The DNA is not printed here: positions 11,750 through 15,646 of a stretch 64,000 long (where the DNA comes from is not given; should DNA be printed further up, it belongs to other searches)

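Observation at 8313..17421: Tightly coupled operon of three signal-peptide proteins centred on a 1886-aa fucolectin-domain giant (candidate lectin-targeted toxin or adhesin system)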

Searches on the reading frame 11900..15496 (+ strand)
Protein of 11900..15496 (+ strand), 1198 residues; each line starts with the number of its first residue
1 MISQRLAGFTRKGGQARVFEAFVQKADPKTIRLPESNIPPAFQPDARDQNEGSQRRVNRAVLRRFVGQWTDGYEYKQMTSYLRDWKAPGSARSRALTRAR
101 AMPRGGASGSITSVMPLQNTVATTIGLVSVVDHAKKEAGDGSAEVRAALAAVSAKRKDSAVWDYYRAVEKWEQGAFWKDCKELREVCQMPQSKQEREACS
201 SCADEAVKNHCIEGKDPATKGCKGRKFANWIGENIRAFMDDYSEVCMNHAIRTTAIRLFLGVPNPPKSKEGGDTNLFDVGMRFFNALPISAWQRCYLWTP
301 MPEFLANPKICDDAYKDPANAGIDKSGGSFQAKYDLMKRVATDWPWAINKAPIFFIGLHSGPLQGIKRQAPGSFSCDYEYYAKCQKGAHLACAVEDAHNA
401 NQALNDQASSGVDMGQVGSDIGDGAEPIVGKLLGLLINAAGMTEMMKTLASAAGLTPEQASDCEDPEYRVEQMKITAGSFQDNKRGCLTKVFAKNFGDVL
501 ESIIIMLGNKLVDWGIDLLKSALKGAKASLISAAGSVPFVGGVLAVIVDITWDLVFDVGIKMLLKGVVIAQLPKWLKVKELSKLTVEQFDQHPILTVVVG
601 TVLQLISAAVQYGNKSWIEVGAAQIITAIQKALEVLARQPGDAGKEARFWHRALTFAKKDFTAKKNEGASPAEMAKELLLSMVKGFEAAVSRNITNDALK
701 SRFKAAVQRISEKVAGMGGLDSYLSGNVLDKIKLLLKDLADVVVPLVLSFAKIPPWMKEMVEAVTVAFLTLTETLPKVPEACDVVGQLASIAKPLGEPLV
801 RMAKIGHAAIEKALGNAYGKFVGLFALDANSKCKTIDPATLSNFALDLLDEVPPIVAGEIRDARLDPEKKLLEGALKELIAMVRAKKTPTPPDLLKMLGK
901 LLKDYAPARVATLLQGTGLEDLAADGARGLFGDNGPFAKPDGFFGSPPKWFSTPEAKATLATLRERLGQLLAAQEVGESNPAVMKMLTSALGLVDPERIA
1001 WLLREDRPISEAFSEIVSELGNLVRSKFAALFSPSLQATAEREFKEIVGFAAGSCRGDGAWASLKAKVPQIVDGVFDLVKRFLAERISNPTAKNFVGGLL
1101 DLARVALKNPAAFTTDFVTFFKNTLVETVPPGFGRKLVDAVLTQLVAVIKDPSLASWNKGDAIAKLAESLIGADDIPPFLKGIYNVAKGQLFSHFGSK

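Call 34: search_protein_representatives(protein=window:11900-15496:+)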
Query: 1198 residues. Proteins with E-value up to 0.001 (for the whole library): 31; up to 1e-10: 25; up to 1e-30: 20. The best 31 are listed.
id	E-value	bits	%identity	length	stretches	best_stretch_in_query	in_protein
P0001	0.0e+00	2707.3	100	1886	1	1-1198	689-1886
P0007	4.5e-258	875.8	43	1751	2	142-1194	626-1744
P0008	4.2e-140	485.1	36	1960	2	154-1186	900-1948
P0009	7.3e-127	441.2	37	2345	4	270-994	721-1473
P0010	2.6e-126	439.4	36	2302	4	252-986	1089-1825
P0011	1.0e-117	410.9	38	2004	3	252-993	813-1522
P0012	1.1e-111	391.0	45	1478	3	376-767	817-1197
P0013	9.3e-109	381.3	38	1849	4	406-1115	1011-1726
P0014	2.3e-104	366.7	37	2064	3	275-1035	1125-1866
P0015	3.5e-102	359.5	35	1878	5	416-1078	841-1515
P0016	9.5e-100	351.4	40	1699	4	277-763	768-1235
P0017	1.1e-96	341.3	36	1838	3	361-974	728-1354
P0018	1.7e-96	340.7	38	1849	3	279-944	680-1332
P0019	1.8e-96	340.6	41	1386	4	419-852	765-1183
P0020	3.1e-92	326.6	38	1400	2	477-994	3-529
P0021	7.4e-76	272.3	39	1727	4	414-800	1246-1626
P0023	1.6e-67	244.7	43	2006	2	410-709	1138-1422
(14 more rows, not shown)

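Call 36: search_protein_families(library=pfam, proteins=[P0013, P0014, P0015, P0017, P0023], max_evalue=0.01)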
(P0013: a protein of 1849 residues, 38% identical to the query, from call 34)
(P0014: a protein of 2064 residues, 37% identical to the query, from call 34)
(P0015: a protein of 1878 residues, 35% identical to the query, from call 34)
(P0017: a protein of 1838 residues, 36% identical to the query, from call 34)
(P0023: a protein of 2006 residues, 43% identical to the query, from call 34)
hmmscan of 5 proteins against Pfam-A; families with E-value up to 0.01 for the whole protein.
P0013 (1849 aa): 0 families

P0014 (2064 aa): 1 family
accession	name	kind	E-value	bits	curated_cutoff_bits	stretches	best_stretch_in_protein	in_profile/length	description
PF02140.24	SUEL_Lectin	-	0.00066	20.4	31.4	0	312-369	24-80/80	D-galactoside/L-rhamnose binding SUEL lectin domain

P0015 (1878 aa): 0 families

P0017 (1838 aa): 0 families

P0023 (2006 aa): 0 families

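Call 37: search_protein_families(library=pfam, proteins=[P0007, P0008, P0009, P0010, P0012], max_evalue=0.01)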
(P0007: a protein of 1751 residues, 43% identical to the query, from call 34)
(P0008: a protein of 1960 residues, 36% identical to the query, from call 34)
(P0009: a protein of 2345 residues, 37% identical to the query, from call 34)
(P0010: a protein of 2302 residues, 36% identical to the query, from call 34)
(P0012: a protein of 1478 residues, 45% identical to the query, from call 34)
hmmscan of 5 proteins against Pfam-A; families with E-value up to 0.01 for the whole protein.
P0007 (1751 aa): 1 family
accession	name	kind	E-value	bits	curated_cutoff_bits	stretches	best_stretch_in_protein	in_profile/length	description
PF15508.11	NAAA-beta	-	0.0074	17.1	27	0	1189-1242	9-62/63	beta subunit of N-acylethanolamine-hydrolyzing acid amidase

P0008 (1960 aa): 3 families
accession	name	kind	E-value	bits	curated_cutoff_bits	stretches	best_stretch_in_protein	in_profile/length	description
PF22633.2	F5_F8_type_C_2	-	2.6e-21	76.5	27.8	1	71-164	1-91/91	NedA-like, galactose-binding domain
PF00754.31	F5_F8_type_C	-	4.4e-19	69.3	28.2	1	58-176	2-126/127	F5/8 type C domain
PF24135.1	DUF7402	-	0.0089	16.6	27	0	51-116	1-68/133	Domain of unknown function (DUF7402)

P0009 (2345 aa): 3 families
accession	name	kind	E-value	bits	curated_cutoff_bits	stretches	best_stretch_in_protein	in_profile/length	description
PF14295.12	PAN_4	-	6.2e-25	87.4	27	2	389-451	1-51/51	PAN domain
PF00024.32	PAN_1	-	3.8e-09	36.7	21.4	1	413-455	19-56/76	PAN domain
PF08276.17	PAN_2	-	0.00019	21.9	21.1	0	327-361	28-60/67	PAN-like domain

P0010 (2302 aa): 0 families

P0012 (1478 aa): 0 families

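Call 39: list_cluster_members(proteins=[P0007, P0008, P0009, P0010, P0011, P0012, P0013, P0014, P0015, P0016])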
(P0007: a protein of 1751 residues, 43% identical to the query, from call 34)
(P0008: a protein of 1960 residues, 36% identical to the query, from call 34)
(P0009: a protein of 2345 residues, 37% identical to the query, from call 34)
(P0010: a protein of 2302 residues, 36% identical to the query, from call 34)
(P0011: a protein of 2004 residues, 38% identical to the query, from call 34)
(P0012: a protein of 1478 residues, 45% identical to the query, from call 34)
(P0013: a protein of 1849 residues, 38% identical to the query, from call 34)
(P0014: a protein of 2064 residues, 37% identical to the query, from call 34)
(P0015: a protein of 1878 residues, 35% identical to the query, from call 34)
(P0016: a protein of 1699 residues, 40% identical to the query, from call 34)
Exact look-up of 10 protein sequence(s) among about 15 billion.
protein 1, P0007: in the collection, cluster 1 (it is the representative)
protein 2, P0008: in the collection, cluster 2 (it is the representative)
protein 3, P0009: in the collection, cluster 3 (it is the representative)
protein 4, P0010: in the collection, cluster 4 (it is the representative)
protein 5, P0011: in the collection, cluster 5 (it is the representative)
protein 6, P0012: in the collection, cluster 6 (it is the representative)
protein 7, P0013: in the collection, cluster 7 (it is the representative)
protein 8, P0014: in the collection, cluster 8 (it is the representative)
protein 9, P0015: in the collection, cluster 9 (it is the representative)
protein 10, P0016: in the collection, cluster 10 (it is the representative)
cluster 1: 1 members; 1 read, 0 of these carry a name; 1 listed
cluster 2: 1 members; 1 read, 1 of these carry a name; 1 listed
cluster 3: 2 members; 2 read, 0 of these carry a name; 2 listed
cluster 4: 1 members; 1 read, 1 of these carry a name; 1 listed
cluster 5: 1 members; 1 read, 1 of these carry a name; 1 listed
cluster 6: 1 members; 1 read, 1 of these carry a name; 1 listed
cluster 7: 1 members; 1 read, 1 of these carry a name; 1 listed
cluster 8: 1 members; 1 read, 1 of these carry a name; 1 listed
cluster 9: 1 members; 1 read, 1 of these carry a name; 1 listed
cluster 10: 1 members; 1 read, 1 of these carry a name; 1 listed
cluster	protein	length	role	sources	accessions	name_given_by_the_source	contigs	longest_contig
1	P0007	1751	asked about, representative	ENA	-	-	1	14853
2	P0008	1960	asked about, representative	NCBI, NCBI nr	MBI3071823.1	MAG: discoidin domain-containing protein [Deltaproteobacteria bacterium] | discoidin domain-containing protein [Deltaproteobacteria bacterium]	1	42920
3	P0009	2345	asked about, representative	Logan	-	-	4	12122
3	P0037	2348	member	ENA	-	-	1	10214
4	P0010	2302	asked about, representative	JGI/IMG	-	hypothetical protein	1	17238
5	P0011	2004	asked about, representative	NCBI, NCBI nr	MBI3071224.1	MAG: hypothetical protein HYY84_03765 [Deltaproteobacteria bacterium] | hypothetical protein [Deltaproteobacteria bacterium]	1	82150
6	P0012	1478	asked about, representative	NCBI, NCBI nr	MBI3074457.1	MAG: hypothetical protein HYY84_20285 [Deltaproteobacteria bacterium] | hypothetical protein [Deltaproteobacteria bacterium]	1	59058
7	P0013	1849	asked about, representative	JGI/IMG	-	hypothetical protein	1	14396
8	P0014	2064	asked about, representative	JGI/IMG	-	hypothetical protein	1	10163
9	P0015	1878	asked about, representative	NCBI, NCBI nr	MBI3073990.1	MAG: hypothetical protein HYY84_17925 [Deltaproteobacteria bacterium] | hypothetical protein [Deltaproteobacteria bacterium]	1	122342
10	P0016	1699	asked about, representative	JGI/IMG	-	hypothetical protein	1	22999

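Call 40: find_encoding_contigs(protein=P0008, flank=10000, max_places=2)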
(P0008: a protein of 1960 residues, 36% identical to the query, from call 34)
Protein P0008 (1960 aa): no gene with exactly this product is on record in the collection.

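Call 41: find_encoding_contigs(protein=P0011, flank=10000, max_places=2)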
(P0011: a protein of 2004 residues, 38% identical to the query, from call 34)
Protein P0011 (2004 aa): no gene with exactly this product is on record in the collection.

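Call 42: find_encoding_contigs(protein=P0007, flank=10000, max_places=2)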
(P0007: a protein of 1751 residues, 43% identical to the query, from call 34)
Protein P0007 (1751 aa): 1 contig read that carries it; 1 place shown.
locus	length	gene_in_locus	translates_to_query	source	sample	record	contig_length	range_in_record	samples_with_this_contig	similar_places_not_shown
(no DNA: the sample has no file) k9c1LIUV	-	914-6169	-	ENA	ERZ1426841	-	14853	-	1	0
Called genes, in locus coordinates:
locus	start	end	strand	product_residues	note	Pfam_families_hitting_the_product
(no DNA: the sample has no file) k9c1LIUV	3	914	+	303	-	?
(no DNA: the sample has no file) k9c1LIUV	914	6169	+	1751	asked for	-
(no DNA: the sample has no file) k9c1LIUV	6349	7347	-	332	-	PF00246:Peptidase_M14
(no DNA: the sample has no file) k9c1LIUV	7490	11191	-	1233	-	PF11617:Cu-binding_MopE (faint)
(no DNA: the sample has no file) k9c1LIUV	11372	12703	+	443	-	PF16697:Yop-YscD_cpl, PF00498:FHA, PF00158:Sigma54_activat, PF14532:Sigma54_activ_2, PF25601:AAA_lid_14 (weak), PF02954:HTH_8 (weak)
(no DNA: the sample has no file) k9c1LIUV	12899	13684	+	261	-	PF01346:FKBP_N, PF00254:FKBP_C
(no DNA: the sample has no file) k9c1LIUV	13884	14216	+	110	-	-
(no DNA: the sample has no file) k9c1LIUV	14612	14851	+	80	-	?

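Call 43: find_encoding_contigs(protein=P0016, flank=10000, max_places=2)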
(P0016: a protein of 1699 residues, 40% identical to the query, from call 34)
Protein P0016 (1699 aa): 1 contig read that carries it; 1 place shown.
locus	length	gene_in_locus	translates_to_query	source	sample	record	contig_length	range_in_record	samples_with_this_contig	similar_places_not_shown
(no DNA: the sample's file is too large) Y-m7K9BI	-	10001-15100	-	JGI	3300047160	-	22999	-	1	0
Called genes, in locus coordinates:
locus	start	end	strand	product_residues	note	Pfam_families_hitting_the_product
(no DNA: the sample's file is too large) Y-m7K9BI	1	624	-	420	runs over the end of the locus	PF04055:Radical_SAM, PF19288:CofH_C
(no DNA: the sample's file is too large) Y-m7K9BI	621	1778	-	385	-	PF04055:Radical_SAM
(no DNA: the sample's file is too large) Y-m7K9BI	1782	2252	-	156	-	PF01243:PNPOx_N, PF12900:Pyridox_ox_2 (weak)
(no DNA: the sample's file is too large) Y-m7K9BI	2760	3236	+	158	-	-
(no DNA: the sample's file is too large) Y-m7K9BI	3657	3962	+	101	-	-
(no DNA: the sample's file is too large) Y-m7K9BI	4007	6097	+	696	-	PF13191:AAA_16 (weak), PF20703:nSTAND1 (faint)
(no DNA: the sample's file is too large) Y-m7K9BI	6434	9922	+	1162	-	-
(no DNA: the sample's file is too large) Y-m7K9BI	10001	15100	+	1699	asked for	-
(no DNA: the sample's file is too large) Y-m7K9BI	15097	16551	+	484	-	-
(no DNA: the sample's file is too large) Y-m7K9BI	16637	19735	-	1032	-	PF01183:Glyco_hydro_25, PF03781:FGE-sulfatase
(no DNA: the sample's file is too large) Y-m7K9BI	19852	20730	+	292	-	PF00535:Glycos_transf_2, PF13641:Glyco_tranf_2_3, PF13632:Glyco_trans_2_3 (weak)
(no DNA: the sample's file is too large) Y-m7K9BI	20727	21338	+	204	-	?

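Call 54: find_encoding_contigs(protein=P0010, flank=10000, max_places=2)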
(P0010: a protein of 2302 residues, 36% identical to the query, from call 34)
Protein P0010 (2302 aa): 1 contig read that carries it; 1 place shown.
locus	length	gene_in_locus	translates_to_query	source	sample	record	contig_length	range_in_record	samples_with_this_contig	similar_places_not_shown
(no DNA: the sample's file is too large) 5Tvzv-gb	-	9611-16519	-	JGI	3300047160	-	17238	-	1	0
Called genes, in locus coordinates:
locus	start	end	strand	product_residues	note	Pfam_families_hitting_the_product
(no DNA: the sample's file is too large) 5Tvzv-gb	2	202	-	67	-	?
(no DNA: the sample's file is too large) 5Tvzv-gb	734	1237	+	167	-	-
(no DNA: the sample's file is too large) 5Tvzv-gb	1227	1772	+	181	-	PF07638:Sigma70_ECF (weak), PF04542:Sigma70_r2, PF08281:Sigma70_r4_2, PF04545:Sigma70_r4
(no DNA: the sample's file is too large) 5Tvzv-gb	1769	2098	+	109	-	-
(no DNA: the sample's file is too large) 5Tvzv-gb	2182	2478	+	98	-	-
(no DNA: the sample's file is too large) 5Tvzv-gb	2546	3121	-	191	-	-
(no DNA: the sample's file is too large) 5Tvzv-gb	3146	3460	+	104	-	-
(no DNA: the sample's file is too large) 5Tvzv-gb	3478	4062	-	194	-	-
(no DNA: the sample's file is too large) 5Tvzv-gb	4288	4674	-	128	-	-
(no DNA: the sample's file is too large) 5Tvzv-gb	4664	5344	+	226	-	-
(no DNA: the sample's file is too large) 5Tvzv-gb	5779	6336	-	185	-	-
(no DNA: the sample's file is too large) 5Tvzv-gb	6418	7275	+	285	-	PF04986:Y2_Tnp (weak)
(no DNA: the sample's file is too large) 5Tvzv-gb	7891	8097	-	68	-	-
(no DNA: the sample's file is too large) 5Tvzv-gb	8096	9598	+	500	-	-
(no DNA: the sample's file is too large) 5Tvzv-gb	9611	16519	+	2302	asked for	-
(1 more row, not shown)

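Call 55: find_encoding_contigs(protein=P0009, flank=10000, max_places=3)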
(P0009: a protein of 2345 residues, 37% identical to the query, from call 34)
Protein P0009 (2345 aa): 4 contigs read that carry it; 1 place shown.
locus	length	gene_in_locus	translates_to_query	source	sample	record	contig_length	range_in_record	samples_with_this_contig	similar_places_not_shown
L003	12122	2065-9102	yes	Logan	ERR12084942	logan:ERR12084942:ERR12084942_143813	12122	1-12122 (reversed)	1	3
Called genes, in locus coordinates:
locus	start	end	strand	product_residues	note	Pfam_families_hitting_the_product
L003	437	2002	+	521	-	-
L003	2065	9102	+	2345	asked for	PF00024:PAN_1 (faint), PF14295:PAN_4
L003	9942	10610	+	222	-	-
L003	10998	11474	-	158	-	-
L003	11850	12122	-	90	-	?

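Call 79: search_protein_families(library=pfam, proteins=[P0011, P0016, P0018, P0019, P0021], max_evalue=0.01)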
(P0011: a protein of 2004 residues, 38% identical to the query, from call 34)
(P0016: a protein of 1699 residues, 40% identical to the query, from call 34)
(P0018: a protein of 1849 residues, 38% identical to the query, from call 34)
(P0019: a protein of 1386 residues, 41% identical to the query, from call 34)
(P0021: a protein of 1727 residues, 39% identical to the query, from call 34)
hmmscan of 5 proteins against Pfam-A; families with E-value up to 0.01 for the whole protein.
P0011 (2004 aa): 1 family
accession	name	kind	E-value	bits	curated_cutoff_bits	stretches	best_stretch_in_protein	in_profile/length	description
PF25490.1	DUF7910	-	3.8e-11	43.6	35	1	70-98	18-46/140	Domain of unknown function (DUF7910)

P0016 (1699 aa): 2 families
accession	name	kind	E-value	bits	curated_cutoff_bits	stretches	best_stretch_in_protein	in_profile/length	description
PF00024.32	PAN_1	-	0.00016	21.9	21.4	1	65-105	14-51/76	PAN domain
PF14295.12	PAN_4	-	0.0015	18.9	27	1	70-98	13-41/51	PAN domain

P0018 (1849 aa): 0 families

P0019 (1386 aa): 0 families

P0021 (1727 aa): 2 families
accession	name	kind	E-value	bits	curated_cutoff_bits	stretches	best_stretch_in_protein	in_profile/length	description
PF14295.12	PAN_4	-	6.4e-09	36.2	27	1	213-260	2-51/51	PAN domain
PF00024.32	PAN_1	-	0.00012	22.3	21.4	1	218-261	15-53/76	PAN domain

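Call 92: find_encoding_contigs(protein=P0013, flank=10000, max_places=2)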
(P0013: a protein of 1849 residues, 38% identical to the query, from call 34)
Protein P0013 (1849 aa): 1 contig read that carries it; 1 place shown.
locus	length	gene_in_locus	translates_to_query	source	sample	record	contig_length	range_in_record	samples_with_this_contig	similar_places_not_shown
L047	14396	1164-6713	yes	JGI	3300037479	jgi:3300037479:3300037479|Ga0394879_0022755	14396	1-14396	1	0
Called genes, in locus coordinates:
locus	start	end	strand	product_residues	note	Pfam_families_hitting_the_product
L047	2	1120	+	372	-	?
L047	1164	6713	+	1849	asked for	-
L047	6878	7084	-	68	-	-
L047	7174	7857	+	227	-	PF08281:Sigma70_r4_2 (faint), PF04545:Sigma70_r4 (weak)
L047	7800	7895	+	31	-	-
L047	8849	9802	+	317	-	PF26745:SPM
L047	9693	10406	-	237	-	-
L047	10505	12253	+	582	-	PF03169:OPT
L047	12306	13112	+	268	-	PF11964:SpoIIAA-like (faint), PF12833:HTH_18, PF00165:HTH_AraC (weak)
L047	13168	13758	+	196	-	PF00440:TetR_N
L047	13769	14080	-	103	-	-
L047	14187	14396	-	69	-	?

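Call 93: find_encoding_contigs(protein=P0018, flank=10000, max_places=2)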
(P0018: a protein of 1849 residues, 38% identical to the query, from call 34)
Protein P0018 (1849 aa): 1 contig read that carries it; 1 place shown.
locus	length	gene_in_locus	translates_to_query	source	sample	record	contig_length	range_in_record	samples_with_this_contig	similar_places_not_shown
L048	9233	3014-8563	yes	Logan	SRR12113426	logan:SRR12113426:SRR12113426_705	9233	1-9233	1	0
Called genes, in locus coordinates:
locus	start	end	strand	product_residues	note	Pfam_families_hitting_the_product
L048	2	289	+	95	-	?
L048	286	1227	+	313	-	-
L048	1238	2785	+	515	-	-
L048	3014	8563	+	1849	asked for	-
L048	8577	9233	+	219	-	?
